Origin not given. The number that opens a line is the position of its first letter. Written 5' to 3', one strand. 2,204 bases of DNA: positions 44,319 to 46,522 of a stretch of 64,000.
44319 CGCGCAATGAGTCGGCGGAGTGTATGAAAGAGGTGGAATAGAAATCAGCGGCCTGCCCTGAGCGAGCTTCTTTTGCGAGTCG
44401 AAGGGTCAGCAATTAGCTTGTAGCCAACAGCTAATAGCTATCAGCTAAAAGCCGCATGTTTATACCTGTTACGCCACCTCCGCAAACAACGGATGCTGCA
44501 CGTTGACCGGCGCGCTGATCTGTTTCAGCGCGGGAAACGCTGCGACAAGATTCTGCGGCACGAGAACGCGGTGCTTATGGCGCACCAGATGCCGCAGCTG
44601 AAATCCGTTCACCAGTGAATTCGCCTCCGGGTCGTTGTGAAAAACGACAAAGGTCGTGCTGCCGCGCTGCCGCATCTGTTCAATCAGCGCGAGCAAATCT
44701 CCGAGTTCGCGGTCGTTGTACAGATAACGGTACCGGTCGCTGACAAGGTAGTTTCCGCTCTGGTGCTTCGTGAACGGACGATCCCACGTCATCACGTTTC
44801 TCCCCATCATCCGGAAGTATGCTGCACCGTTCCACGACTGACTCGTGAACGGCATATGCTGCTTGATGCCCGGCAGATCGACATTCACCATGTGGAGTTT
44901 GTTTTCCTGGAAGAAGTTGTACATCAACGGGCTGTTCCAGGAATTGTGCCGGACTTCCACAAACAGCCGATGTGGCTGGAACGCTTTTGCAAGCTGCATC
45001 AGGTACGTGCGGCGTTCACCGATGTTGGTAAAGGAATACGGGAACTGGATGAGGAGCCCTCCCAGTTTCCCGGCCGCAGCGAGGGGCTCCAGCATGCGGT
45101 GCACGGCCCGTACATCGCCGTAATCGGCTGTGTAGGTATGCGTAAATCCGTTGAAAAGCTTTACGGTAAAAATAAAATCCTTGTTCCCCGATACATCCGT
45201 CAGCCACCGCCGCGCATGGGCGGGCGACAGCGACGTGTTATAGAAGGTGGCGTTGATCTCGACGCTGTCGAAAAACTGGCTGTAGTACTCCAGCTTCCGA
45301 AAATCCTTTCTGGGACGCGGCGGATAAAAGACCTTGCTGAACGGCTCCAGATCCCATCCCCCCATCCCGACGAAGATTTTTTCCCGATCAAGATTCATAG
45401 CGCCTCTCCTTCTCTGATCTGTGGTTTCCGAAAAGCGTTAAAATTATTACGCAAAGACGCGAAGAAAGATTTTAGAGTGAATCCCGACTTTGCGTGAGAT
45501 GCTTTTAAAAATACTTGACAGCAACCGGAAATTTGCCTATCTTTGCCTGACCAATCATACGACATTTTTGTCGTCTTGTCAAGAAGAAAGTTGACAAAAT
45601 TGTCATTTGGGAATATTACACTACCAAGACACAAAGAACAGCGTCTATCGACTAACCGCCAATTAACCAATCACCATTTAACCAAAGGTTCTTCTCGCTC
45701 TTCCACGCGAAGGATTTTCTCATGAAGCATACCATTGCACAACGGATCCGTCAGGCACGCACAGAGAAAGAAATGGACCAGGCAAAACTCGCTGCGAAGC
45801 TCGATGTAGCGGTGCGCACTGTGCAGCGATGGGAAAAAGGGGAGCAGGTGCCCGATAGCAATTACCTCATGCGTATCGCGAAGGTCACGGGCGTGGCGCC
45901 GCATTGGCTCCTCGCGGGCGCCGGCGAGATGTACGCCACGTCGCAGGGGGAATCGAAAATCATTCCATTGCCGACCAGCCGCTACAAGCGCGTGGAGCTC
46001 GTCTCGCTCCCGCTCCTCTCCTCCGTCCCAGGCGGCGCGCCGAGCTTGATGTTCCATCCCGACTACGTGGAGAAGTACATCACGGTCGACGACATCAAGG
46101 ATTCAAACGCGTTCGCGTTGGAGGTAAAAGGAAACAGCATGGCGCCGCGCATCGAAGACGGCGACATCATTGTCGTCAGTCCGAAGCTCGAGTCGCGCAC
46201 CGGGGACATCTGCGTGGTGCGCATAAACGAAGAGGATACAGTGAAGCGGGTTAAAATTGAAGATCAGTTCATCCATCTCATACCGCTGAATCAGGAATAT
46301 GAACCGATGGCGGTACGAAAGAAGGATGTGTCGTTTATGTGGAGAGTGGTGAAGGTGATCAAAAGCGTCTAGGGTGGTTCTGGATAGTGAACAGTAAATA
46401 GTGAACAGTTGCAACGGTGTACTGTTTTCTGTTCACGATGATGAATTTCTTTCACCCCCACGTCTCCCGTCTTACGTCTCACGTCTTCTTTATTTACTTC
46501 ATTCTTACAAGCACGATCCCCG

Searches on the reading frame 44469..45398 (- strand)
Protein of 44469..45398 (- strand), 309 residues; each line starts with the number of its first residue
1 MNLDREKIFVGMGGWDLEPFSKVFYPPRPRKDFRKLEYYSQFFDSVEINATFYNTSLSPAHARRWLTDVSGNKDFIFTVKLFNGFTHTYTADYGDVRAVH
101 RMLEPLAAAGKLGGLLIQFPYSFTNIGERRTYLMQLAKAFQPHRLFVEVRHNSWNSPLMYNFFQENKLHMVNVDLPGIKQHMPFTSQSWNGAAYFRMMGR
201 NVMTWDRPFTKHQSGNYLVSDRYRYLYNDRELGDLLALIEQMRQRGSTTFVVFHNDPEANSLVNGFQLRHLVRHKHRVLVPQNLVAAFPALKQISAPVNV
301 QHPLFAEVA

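Call 12: search_protein_families(library=pfam, proteins=[window:44469-45398:-], max_evalue=0.001)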
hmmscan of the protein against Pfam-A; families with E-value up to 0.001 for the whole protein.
window:44469-45398:- (309 aa): 1 family
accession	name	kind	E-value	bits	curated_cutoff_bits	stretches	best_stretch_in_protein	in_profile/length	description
PF01904.24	DUF72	-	2.6e-46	158.8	25.3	1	25-270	1-216/217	Protein of unknown function DUF72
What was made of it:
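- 44469..45398 (-): DUF72 (TIM-barrel protein related to UV-damage endonuclease). Pfam DUF72, E 2.6e-46 (call 12).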

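Call 14: search_protein_families(library=ncbifam, proteins=[window:44469-45398:-], max_evalue=0.001)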
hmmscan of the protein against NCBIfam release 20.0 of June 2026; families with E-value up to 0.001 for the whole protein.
window:44469-45398:- (309 aa): 1 family
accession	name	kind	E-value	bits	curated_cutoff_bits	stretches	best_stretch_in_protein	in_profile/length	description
NF007637.0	PRK10302.1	equivalog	8.9e-08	31.7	412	1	30-154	16-136/272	hypothetical protein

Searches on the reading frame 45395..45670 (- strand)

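Call 27: search_protein_families(library=pfam, proteins=[window:45395-45670:-], max_evalue=10)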
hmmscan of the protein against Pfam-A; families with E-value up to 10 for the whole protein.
window:45395-45670:- (91 aa): 2 families
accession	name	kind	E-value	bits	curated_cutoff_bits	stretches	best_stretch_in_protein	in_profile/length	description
PF18736.6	pEK499_p136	-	0.036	14.2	26.6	1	14-79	37-96/152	HEPN pEK499 p136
PF07723.19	LRR_2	-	0.4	11.9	20.9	1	12-30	4-22/26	Leucine Rich Repeat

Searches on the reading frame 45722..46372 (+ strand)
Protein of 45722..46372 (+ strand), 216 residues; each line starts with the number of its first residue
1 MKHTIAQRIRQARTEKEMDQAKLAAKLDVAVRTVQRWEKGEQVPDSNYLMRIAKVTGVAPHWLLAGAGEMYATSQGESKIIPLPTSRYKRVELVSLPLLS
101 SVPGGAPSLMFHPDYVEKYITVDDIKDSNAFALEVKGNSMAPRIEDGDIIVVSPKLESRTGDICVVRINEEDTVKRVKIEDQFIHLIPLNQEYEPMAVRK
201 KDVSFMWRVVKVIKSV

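Call 12: search_protein_families(library=pfam, proteins=[window:45722-46372:+], max_evalue=0.001)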
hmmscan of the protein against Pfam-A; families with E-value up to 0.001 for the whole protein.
window:45722-46372:+ (216 aa): 6 families
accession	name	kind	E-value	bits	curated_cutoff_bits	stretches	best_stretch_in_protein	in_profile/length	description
PF00717.28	Peptidase_S24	-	8.5e-26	90.4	23.3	1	97-209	1-115/116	Peptidase S24-like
PF01381.28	HTH_3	-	1.3e-12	47.9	23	1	9-63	1-55/55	Helix-turn-helix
PF07022.19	Phage_CI_repr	-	1.4e-07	32.1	22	1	19-71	14-65/65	Bacteriophage CI repressor helix-turn-helix domain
PF12844.13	HTH_19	-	5.4e-07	29.9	30.2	1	7-69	2-64/64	Helix-turn-helix domain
PF13560.12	HTH_31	-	1e-06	29.4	27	1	6-60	3-58/64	Helix-turn-helix domain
PF10502.14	Peptidase_S26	-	0.00023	21.6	22.9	0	133-177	26-77/168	Signal peptidase, peptidase S26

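Call 14: search_protein_families(library=ncbifam, proteins=[window:45722-46372:+], max_evalue=0.001)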
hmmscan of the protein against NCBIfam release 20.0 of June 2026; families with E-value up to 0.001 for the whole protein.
window:45722-46372:+ (216 aa): 11 families
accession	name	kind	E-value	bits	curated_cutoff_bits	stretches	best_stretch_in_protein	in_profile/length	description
TIGR00498.1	lexA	equivalog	6.5e-19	68.3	110.95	1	95-215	79-201/203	transcriptional repressor LexA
NF007621.2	PRK10276.1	subfamily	1.6e-16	60.3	110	1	114-212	10-112/115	translesion error-prone DNA polymerase V autoproteolytic subunit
NF041951.1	phage_RstR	subfamily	1.2e-10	41.7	80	1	5-66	3-64/108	RstR family transcriptional repressor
NF007257.0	PRK09706.1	subfamily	2e-10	40.6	101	1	3-69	4-70/135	transcriptional repressor DicA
TIGR03070.1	couple_hipB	subfamily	3.6e-08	33.3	71.65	1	4-57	2-55/58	type II toxin-antitoxin system Y4mF family antitoxin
TIGR00270.2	TIGR00270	equivalog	1.5e-07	31.3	110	1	6-58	77-129/159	multiprotein bridging factor aMBF1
TIGR03830.1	CxxCG_CxxCG_HTH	subfamily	6.3e-06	26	61.8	1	4-47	65-108/127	type II TA system antitoxin MqsA family protein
NF047948.1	male_kill_WMK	equivalog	9.9e-06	25.2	300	1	4-67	162-225/300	WO male-killing family protein Wmk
NF040522.1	VC1465_fam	subfamily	6.9e-05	22.9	70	1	9-49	1-43/111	VC1465 family Xer recombination activation factor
TIGR02227.1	sigpep_I_bact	equivalog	0.00026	20.9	47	0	131-177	21-74/162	signal peptidase I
NF038139.1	Reg_Aceta_RamB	equivalog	0.00063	18.5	700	1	6-60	4-58/465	acetate metabolism transcriptional regulator RamB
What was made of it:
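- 45722..46372 (+): LexA-like repressor: HTH_3 (XRE) N-domain plus S24 autopeptidase C-domain. Pfam and NCBIfam (calls 12, 14).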

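Call 77: search_solved_structures(query=window:45722-46372:+, max_evalue=0.001, show_alignments=1)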
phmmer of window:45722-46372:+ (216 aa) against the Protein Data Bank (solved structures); distinct sequences matched with E-value up to 0.001: 31.
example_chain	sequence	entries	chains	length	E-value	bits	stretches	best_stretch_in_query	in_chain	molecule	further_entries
7b5g_A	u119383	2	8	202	2e-12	50.3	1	91-206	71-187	LexA repressor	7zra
7ocj_A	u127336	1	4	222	2.5e-12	50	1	91-206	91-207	LexA repressor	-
1jhc_A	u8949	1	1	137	3.2e-12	49.7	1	94-206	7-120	LEXA REPRESSOR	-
1jhh_A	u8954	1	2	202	5e-12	49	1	91-206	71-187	LEXA REPRESSOR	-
3jso_A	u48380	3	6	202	1.4e-11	47.6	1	91-206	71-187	LexA repressor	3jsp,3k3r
8trg_I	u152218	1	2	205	1.4e-11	47.5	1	91-206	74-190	LexA repressor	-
1jhf_A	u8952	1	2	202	1.7e-11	47.3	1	91-206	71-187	LEXA REPRESSOR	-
8gms_A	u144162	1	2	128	9.5e-11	44.9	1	96-206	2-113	LexA repressor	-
8gmt_B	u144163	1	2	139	3e-10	43.2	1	92-214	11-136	DNA polymerase V subunit UmuD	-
1jhe_A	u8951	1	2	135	6.3e-10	42.2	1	94-206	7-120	LEXA REPRESSOR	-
1i4v_A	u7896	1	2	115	1.1e-09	41.3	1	113-214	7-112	UMUD' PROTEIN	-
1umu_A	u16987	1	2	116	1.1e-09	41.3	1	113-214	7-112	UMUD'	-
1ay9_A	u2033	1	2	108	2.3e-09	40.4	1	114-214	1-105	UMUD PROTEIN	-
8s7g_A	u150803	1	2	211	4.5e-09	39.4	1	76-204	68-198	LexA repressor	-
8b0v_A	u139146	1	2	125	9.8e-09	38.3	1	126-204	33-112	LexA repressor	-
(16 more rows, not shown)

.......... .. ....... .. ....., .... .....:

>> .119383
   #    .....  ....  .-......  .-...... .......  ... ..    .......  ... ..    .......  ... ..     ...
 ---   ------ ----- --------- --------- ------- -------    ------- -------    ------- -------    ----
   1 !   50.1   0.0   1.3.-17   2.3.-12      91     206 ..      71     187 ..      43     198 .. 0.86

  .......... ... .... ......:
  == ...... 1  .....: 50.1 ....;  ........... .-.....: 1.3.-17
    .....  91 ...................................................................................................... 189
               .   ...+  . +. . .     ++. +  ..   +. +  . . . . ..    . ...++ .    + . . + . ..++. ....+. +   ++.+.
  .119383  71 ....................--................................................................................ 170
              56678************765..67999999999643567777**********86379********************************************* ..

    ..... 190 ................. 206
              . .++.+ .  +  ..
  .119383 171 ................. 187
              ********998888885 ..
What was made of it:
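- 45722..46372 (+): The C-domain aligns with E. coli LexA at E 2e-12, with GNSM corresponding to GMSM and VKRVK to VKRLK (call 77).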
